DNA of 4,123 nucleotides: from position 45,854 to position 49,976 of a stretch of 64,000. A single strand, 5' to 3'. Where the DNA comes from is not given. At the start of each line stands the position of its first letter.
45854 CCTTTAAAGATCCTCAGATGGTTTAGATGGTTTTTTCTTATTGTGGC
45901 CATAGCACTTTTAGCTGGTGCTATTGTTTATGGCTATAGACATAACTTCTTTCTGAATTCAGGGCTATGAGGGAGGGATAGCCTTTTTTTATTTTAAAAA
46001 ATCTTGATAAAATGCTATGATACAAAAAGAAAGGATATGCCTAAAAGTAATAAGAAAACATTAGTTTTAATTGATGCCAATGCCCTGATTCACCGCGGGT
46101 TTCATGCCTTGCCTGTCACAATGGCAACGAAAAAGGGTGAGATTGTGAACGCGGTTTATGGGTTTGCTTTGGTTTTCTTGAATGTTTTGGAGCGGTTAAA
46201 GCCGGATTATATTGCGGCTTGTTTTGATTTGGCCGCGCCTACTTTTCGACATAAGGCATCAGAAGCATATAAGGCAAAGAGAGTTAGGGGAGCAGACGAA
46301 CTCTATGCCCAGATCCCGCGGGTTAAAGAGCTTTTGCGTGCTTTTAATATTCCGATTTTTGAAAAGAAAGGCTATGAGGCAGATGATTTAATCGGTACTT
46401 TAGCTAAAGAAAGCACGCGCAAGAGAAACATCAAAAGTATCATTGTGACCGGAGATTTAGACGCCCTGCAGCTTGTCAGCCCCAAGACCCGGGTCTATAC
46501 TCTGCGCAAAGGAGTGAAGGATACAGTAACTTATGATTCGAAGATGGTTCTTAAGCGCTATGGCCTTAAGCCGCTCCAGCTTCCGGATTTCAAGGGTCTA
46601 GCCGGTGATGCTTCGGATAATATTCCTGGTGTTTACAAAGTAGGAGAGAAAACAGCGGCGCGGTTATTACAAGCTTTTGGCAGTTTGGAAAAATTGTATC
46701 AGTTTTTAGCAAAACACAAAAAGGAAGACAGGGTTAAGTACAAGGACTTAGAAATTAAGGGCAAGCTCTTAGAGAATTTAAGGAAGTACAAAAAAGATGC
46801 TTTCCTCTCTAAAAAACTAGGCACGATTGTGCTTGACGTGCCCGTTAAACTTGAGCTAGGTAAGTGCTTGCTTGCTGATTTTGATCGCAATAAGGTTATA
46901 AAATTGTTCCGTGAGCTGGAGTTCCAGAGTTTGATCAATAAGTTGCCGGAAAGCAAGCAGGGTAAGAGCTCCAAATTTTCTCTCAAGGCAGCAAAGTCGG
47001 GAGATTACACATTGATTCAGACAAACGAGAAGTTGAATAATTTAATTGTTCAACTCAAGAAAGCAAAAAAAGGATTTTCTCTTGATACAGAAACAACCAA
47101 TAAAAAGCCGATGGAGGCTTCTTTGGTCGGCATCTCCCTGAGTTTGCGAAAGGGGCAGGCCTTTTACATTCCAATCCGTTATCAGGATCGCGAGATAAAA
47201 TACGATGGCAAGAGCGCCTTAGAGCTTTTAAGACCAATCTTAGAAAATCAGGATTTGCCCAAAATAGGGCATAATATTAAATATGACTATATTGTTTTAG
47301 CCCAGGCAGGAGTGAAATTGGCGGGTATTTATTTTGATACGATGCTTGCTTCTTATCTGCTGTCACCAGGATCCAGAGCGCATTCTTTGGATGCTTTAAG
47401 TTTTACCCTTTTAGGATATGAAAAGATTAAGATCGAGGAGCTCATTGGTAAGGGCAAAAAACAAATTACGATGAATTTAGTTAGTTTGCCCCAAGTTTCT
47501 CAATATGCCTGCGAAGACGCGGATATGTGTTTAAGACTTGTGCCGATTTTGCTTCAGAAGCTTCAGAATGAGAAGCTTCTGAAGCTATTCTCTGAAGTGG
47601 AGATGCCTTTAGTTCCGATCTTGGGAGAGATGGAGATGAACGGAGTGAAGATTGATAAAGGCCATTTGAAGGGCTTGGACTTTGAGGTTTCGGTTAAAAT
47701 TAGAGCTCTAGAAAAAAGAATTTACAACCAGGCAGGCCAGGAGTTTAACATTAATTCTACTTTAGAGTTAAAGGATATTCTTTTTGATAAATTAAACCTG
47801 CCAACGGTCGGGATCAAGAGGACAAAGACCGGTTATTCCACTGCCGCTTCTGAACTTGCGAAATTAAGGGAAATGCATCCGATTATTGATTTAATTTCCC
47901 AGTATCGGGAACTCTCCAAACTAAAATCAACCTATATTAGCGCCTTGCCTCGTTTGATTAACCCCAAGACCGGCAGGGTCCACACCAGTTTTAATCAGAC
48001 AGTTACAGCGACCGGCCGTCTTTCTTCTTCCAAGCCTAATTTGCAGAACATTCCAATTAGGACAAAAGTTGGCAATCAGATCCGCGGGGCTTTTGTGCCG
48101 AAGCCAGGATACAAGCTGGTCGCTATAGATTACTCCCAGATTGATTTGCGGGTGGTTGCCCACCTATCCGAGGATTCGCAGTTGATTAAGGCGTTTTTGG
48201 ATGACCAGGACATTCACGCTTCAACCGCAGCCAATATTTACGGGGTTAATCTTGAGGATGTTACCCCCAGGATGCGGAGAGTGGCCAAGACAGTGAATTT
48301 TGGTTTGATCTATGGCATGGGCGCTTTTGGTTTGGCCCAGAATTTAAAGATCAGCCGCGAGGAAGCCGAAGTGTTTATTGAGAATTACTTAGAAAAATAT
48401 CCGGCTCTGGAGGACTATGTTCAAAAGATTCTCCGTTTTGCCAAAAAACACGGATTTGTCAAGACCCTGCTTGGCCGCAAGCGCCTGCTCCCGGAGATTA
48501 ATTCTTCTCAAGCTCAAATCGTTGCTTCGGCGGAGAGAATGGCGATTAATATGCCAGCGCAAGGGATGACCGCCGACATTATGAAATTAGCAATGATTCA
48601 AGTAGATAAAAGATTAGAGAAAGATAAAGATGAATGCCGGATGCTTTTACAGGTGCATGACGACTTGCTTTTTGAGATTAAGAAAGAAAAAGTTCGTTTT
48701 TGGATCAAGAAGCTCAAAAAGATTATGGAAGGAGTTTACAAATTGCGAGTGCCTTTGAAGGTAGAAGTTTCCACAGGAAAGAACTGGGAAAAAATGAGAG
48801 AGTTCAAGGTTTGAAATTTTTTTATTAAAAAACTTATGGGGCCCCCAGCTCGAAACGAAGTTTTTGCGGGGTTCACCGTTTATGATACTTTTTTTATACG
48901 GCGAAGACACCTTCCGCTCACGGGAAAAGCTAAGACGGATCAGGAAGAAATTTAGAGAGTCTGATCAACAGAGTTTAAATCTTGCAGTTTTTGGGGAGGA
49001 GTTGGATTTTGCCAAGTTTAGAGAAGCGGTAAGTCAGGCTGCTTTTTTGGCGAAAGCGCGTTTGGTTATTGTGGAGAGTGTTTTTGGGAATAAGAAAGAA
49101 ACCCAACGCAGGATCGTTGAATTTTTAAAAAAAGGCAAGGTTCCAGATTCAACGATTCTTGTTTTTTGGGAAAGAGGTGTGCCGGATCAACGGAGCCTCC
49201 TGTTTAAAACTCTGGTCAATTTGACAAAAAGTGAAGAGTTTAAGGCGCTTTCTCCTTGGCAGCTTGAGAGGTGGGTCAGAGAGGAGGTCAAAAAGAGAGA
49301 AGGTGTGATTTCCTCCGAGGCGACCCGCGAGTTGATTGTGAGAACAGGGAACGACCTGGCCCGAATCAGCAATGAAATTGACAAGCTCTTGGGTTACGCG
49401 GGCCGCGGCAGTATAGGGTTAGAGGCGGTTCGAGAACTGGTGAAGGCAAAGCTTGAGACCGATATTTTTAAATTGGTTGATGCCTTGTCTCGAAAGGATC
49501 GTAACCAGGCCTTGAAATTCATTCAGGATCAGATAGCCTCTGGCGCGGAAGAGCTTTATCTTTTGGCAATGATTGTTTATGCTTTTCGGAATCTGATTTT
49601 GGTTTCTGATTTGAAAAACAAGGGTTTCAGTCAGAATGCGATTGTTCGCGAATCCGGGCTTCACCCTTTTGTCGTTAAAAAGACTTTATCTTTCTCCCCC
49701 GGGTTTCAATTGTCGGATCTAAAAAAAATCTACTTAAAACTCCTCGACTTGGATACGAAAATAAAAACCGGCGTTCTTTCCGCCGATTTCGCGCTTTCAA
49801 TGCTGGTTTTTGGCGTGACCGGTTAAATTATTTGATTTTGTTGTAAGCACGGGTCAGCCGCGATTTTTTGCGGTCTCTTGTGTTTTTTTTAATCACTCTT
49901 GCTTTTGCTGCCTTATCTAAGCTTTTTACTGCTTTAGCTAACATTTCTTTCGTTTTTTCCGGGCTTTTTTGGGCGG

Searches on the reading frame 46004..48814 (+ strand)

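Call 53: search_protein_families(library=pfam, proteins=[window:46004-48814:+], max_evalue=0.00001)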
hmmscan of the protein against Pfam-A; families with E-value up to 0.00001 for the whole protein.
window:46004-48814:+ (936 aa): 5 families
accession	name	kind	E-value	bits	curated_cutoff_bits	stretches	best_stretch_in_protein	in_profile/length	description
PF00476.26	DNA_pol_A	-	7.6e-155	516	34.3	1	555-929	4-380/381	DNA polymerase family A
PF02739.22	5_3_exonuc_N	-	3.5e-50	170.4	34.3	1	19-187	1-164/164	5'-3' exonuclease, N-terminal resolvase-like domain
PF01612.26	DNA_pol_A_exo1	-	3.5e-30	105.5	23.6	1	335-520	1-172/173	3'-5' exonuclease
PF01367.25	5_3_exonuc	-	1.8e-26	92.9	40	1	189-295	2-96/97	5'-3' exonuclease, C-terminal SAM fold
PF22619.2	DNA_polI_exo1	-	1.9e-12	47.6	27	1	363-487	4-118/140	DNA polymerase I, ribonuclease H-like domain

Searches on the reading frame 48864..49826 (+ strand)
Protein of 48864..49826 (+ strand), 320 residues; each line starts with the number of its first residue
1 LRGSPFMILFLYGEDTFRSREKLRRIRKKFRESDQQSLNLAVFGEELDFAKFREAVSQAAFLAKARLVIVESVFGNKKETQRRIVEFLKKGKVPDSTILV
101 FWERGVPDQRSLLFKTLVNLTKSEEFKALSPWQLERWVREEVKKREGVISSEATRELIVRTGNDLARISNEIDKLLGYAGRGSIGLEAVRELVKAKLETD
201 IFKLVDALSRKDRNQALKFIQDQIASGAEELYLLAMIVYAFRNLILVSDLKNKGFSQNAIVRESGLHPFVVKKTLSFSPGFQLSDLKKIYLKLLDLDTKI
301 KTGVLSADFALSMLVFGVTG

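Call 53: search_protein_families(library=pfam, proteins=[window:48864-49826:+], max_evalue=0.00001)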
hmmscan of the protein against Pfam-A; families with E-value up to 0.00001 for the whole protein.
window:48864-49826:+ (320 aa): 2 families
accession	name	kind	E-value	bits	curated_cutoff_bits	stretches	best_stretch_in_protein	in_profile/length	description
PF21694.2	DNA_pol3_delta_C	-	4e-29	101.5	27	1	198-316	1-119/121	DNA polymerase III delta subunit, C-terminal domain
PF06144.19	DNA_pol3_delta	-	6.8e-07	29.7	21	1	10-119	2-116/124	DNA polymerase III, delta subunit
